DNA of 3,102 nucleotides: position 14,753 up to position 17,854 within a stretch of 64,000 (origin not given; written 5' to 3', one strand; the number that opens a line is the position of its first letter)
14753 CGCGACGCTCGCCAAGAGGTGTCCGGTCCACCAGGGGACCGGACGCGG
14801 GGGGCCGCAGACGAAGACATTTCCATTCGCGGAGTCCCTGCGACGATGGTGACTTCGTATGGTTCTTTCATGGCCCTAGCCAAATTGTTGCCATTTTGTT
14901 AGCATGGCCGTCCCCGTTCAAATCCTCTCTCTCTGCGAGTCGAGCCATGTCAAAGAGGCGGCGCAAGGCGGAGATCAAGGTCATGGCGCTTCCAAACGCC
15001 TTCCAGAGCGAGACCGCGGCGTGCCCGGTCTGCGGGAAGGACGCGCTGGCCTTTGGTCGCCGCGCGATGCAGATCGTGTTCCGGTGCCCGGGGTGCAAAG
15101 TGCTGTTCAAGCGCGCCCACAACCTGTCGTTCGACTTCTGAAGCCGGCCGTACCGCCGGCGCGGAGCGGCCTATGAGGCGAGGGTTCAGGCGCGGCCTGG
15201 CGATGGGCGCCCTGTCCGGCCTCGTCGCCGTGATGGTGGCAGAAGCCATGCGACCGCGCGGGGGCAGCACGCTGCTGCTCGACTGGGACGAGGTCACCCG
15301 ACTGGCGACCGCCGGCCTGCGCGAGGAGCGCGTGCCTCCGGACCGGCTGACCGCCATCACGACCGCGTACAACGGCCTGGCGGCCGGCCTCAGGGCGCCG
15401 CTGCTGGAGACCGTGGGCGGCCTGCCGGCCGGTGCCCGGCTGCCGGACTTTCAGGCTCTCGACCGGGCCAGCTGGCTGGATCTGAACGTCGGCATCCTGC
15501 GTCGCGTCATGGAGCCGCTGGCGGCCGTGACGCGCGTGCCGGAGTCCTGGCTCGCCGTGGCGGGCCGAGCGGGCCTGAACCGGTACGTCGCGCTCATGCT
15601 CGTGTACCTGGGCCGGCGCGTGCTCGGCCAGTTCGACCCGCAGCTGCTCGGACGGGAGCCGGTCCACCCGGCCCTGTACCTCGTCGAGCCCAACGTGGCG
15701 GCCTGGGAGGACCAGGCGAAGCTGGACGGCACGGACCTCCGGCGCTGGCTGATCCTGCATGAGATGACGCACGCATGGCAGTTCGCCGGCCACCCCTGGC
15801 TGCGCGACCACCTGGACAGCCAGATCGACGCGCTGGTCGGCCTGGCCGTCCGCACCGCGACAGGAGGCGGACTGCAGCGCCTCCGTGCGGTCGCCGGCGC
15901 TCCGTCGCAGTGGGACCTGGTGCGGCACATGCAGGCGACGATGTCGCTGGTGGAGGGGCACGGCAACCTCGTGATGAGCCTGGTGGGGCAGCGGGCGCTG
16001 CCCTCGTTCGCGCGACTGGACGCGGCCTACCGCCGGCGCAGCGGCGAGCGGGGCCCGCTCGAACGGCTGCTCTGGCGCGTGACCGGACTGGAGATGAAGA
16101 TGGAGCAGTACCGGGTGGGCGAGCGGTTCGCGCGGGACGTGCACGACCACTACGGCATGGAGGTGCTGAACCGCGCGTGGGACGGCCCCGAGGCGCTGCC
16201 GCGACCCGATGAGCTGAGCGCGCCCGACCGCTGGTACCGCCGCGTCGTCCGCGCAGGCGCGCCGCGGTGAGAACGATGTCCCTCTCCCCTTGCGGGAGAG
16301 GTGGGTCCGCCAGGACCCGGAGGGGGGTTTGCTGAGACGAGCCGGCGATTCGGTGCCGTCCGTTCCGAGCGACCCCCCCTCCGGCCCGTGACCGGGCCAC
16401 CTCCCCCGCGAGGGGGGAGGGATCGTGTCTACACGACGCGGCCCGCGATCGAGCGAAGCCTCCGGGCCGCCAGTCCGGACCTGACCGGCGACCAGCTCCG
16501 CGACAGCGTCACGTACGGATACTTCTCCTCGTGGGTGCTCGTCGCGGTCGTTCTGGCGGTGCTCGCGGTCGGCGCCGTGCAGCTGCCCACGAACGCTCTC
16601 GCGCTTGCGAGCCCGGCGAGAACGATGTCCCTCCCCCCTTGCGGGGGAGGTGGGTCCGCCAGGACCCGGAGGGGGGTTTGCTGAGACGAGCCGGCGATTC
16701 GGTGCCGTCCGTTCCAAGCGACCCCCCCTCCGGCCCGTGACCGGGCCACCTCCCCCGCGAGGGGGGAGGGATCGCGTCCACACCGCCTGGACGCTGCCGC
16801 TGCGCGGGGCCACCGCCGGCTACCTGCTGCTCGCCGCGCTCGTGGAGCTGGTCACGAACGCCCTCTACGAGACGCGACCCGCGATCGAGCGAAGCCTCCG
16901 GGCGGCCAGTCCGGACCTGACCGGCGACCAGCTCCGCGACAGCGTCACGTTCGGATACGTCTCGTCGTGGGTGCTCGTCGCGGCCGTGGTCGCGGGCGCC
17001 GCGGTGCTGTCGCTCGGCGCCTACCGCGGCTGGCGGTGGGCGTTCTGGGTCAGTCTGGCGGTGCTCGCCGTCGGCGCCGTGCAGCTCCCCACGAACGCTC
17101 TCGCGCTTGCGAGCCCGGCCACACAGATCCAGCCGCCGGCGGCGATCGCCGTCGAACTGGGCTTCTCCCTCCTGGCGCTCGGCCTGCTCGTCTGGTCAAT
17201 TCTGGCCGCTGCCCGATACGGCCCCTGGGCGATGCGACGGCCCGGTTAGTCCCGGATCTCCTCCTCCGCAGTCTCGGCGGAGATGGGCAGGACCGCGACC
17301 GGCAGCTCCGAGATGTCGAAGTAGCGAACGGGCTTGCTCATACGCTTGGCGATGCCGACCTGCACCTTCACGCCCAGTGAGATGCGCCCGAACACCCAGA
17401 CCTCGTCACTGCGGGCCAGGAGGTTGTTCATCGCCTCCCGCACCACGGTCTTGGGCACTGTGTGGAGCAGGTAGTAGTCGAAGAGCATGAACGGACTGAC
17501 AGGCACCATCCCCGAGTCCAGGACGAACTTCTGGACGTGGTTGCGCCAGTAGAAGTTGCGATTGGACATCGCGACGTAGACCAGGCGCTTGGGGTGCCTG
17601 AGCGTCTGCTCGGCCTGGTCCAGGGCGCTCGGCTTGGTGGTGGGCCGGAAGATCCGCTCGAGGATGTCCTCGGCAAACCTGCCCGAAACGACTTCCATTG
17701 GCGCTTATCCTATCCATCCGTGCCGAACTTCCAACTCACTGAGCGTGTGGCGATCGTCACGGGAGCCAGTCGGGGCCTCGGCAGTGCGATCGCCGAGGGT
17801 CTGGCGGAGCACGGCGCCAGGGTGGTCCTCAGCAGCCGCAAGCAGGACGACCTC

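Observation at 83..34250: Family of GC-rich mosaic hairpin elements (core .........-loop-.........) at seven loci, with covarying stems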

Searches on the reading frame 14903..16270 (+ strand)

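Call 15: search_protein_families(library=pfam, proteins=[window:14903-16270:+])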
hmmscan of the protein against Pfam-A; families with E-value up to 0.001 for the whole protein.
window:14903-16270:+ (455 aa): 1 family
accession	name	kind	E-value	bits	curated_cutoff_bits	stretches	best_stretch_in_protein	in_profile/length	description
PF10103.15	Zincin_2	-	3e-59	201.5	25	1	127-444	2-343/344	Zincin-like metallopeptidase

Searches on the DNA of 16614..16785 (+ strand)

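Call 83: search_dna_similar(query=window:16614-16785:+, collection=plasmids, mode=distant, max_rows=12, max_evalue=0.001)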
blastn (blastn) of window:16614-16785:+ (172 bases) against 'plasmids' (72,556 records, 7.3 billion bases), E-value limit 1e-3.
No match.

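Call 84: search_dna_similar(query=window:16614-16785:+, collection=phages, mode=distant, max_rows=8, max_evalue=0.001)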
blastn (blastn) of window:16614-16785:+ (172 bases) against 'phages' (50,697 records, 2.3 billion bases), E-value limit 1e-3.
No match.
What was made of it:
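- No match in the plasmid or phage collections (calls 83-84).
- Tried and rejected: blastn of R2 against the plasmid and phage collections: no match (calls 83-84).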

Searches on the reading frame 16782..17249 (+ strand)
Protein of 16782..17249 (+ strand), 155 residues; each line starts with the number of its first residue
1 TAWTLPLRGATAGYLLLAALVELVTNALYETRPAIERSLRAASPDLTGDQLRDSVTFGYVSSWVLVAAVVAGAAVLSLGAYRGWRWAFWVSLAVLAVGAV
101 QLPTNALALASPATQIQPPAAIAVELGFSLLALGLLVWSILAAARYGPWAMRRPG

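Call 15: search_protein_families(library=pfam, proteins=[window:16784-17249:+])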
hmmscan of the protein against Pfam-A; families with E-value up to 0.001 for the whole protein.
window:16784-17249:+ (155 aa): 0 families

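Call 88: search_protein_families(library=pfam, proteins=[window:16782-17249:+])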
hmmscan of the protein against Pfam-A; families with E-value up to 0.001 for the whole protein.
window:16782-17249:+ (155 aa): 0 families
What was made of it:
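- Tried and rejected: The correct frame (16782-17249) has no Pfam match either (call 88).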

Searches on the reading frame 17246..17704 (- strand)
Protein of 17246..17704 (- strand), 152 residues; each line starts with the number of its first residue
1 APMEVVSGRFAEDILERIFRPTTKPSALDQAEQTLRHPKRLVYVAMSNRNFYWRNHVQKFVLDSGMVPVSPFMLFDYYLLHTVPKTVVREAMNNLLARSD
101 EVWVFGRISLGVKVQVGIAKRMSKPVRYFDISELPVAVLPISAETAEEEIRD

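Call 15: search_protein_families(library=pfam, proteins=[window:17246-17704:-])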
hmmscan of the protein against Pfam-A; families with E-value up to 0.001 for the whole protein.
window:17246-17704:- (152 aa): 1 family
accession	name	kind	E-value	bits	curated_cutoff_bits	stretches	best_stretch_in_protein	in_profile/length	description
PF24963.1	DUF7768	-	8.3e-07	29.7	26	1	49-129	15-98/98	Domain of unknown function (DUF7768)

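Call 44: find_encoding_contigs(protein=window:17246-17698:-, flank=3000, max_places=8)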
Protein window:17246-17698:- (150 aa): 15 contigs read that carry it; 8 places shown.
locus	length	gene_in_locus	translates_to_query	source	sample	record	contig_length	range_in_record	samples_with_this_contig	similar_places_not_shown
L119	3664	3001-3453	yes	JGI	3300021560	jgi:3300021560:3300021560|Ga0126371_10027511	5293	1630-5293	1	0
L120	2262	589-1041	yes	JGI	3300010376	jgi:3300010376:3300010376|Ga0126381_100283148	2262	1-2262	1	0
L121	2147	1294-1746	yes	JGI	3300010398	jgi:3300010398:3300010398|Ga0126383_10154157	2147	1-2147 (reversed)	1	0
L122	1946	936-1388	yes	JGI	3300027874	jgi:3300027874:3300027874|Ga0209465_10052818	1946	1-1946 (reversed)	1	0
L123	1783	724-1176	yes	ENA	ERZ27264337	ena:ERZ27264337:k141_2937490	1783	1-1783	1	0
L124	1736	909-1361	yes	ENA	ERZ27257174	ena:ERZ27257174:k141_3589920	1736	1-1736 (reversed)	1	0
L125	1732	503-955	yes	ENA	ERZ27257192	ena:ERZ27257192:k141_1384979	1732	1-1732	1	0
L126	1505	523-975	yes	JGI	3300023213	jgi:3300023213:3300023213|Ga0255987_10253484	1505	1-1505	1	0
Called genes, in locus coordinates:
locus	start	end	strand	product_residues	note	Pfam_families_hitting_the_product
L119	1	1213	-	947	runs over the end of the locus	?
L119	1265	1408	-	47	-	-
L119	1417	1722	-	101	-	-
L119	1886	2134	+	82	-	PF01272:GreA_GreB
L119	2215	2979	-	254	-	PF23441:SDR, PF00106:adh_short, PF08659:KR, PF13561:adh_short_C2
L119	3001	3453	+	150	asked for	PF24963:DUF7768 (weak)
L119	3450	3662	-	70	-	?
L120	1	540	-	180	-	?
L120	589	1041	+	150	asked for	PF24963:DUF7768 (weak)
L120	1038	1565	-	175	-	-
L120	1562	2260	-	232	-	?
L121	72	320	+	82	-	PF01272:GreA_GreB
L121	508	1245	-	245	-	PF00106:adh_short, PF08659:KR, PF13561:adh_short_C2, PF23441:SDR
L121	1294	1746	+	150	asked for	PF24963:DUF7768 (weak)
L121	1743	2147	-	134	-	?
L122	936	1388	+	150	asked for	PF24963:DUF7768 (weak)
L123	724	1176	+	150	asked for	PF24963:DUF7768 (weak)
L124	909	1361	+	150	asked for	PF24963:DUF7768 (weak)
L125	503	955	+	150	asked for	PF24963:DUF7768 (weak)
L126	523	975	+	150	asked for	PF24963:DUF7768 (weak)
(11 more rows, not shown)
